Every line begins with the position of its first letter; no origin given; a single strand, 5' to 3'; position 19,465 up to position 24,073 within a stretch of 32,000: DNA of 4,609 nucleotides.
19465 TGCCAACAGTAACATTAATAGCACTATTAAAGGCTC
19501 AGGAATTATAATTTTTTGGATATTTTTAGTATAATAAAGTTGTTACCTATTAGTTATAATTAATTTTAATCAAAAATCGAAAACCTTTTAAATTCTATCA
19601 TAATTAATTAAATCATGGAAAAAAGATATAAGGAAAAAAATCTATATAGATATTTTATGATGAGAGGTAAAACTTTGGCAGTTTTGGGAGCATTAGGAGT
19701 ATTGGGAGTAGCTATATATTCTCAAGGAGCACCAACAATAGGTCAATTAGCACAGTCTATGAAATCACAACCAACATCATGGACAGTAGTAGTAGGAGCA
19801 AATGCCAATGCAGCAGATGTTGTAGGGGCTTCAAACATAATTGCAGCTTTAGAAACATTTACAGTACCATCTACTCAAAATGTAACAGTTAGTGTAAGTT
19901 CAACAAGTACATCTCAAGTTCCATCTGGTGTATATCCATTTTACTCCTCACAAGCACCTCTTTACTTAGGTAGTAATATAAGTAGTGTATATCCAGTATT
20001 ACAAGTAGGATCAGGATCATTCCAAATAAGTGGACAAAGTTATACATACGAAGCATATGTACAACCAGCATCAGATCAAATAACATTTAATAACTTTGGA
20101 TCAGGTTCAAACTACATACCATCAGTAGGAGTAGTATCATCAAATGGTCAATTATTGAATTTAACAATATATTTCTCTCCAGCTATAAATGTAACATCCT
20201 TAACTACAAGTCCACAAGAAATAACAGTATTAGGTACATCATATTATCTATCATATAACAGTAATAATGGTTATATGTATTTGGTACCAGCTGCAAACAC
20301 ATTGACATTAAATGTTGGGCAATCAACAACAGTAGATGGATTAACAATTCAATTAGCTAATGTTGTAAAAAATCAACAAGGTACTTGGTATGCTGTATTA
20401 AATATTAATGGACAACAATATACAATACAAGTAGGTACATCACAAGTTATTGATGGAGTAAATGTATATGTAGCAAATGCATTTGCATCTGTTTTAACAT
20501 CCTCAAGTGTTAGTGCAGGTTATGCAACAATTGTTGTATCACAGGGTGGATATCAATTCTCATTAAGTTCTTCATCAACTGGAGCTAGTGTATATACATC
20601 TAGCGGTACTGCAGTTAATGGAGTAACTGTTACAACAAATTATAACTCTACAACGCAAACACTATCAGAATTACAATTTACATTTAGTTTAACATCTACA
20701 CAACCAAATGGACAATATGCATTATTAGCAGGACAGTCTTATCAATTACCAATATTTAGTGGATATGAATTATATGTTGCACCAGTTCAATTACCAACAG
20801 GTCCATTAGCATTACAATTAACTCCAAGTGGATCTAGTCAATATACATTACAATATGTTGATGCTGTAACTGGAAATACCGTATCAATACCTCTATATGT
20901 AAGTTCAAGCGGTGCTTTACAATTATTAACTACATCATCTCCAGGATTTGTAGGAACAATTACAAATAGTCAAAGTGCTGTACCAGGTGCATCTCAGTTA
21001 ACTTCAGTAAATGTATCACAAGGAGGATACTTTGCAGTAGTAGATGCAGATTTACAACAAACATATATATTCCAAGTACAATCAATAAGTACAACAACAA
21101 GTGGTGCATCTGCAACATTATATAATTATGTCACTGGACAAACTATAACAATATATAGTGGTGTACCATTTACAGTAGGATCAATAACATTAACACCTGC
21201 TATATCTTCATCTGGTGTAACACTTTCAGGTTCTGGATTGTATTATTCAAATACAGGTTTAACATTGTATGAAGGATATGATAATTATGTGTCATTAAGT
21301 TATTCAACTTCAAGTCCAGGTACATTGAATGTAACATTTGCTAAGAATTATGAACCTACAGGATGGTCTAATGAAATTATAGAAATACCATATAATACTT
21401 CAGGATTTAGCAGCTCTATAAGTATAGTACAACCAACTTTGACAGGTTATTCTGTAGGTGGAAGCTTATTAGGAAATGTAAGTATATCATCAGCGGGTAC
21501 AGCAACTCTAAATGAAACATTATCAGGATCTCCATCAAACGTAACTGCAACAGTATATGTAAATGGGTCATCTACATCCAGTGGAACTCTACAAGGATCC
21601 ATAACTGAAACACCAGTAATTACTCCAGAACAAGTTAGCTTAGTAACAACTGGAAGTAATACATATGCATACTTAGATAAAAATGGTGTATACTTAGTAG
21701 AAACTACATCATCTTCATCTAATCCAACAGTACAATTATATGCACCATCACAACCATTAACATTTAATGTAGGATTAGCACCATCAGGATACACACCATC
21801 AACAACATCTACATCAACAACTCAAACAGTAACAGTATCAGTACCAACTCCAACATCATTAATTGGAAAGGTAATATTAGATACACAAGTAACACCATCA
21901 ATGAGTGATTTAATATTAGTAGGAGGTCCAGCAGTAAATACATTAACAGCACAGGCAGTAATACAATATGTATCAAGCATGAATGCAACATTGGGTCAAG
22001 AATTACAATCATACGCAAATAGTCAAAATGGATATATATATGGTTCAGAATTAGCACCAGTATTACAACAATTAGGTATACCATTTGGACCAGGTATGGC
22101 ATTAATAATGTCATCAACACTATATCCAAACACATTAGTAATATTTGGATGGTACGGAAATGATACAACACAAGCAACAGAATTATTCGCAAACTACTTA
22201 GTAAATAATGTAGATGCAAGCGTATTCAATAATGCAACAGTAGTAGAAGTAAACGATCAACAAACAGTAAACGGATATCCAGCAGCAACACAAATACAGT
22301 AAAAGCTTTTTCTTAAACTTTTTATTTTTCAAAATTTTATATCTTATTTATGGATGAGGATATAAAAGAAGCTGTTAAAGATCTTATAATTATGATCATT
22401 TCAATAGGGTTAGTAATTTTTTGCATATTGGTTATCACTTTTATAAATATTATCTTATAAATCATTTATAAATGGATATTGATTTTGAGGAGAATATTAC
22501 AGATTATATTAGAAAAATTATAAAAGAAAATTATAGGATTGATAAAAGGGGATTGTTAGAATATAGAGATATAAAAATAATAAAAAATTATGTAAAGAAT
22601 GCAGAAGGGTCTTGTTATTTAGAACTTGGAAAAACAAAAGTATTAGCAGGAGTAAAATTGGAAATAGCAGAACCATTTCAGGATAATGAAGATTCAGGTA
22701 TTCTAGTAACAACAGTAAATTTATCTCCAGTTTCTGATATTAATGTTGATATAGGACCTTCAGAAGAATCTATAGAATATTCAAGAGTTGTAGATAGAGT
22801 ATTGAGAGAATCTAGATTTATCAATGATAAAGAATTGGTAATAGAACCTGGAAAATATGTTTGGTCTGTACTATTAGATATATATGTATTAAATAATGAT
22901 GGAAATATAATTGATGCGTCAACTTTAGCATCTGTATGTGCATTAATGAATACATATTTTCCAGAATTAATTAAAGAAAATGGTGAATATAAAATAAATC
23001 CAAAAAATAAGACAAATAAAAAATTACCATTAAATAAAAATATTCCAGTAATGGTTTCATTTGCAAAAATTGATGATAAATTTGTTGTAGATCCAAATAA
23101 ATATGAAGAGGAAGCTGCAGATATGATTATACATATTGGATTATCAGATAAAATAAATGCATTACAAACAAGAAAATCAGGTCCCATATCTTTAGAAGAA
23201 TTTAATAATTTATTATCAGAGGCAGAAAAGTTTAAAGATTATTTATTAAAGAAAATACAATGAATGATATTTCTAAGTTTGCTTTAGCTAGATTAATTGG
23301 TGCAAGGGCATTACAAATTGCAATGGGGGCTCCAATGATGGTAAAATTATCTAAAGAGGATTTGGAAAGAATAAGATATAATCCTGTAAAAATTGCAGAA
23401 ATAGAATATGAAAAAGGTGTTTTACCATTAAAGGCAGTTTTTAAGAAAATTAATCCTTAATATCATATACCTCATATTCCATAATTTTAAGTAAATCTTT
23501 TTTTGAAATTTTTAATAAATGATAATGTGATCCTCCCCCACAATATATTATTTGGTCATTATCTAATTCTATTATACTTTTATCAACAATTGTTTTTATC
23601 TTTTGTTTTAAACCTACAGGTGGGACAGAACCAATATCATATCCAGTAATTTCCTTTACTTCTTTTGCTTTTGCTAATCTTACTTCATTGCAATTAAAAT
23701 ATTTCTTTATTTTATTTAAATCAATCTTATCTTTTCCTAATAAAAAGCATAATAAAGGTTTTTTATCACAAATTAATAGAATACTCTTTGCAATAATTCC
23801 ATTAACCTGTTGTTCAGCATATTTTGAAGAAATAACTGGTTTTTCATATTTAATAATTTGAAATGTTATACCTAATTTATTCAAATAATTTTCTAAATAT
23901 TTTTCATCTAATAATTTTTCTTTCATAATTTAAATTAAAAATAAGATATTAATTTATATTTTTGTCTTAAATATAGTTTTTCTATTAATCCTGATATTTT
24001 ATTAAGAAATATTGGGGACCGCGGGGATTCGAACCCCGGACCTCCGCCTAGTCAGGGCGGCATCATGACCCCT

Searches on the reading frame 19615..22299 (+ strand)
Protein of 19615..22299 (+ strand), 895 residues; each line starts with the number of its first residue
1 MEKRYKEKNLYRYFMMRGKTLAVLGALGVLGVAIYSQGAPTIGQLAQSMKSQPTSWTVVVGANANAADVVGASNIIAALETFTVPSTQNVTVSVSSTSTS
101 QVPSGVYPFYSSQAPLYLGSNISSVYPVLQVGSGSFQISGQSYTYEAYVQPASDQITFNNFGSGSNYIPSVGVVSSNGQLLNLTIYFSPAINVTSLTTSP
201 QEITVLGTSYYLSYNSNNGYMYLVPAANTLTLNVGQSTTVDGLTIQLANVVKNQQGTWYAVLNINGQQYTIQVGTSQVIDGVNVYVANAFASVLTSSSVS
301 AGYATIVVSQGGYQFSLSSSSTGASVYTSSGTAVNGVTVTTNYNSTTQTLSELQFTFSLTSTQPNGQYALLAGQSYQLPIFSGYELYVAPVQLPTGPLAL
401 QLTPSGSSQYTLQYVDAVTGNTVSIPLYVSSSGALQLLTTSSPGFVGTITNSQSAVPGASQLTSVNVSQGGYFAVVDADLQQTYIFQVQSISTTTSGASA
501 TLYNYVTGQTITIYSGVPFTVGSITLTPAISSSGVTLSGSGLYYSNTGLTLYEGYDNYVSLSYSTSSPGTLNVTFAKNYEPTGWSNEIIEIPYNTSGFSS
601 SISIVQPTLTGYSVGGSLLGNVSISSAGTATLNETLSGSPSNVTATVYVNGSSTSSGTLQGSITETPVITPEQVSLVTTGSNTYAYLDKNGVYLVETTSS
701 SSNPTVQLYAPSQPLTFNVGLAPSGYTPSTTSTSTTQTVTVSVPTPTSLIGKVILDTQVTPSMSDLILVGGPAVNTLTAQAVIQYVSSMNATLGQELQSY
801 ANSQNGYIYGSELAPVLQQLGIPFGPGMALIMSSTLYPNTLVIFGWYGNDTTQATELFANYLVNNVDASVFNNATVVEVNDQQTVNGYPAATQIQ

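Call 74: search_protein_families(library=pfam, proteins=[window:19615-22299:+], max_evalue=0.001)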
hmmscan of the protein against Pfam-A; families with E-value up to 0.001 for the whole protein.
window:19615-22299:+ (895 aa): 1 family
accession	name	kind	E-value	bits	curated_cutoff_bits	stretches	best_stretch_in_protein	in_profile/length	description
PF05124.17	S_layer_C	-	1.8e-11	44.4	23.9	1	55-861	16-176/177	S-layer like family, outer domain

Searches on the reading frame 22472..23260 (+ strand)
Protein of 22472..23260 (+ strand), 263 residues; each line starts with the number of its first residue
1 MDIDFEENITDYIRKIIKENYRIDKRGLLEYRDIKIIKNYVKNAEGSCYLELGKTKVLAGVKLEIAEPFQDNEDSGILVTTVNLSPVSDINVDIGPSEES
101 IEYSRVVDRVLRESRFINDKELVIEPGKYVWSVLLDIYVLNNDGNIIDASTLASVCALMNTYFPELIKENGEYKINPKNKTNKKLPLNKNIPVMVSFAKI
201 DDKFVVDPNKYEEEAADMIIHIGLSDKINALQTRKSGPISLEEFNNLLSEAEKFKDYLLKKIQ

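Call 74: search_protein_families(library=pfam, proteins=[window:22472-23260:+], max_evalue=0.001)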
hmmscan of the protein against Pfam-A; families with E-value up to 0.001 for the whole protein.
window:22472-23260:+ (263 aa): 2 families
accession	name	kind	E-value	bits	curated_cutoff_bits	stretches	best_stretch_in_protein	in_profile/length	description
PF01138.27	RNase_PH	-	2.6e-30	105.9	25.5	1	30-163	1-129/130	3' exoribonuclease family, domain 1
PF03725.20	RNase_PH_C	-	1.6e-08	34.8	20.8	1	190-251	1-64/67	3' exoribonuclease family, domain 2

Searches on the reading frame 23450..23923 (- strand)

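Call 74: search_protein_families(library=pfam, proteins=[window:23450-23923:-], max_evalue=0.001)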
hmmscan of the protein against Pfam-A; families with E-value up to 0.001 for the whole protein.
window:23450-23923:- (157 aa): 2 families
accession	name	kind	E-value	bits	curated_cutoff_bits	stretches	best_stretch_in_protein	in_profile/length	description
PF04073.20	tRNA_edit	-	4.1e-26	91.9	25.5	1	42-146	19-122/123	Aminoacyl-tRNA editing domain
PF23526.1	AprA_N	-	3.1e-05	24.5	27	1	40-80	9-49/67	AprA N-terminal domain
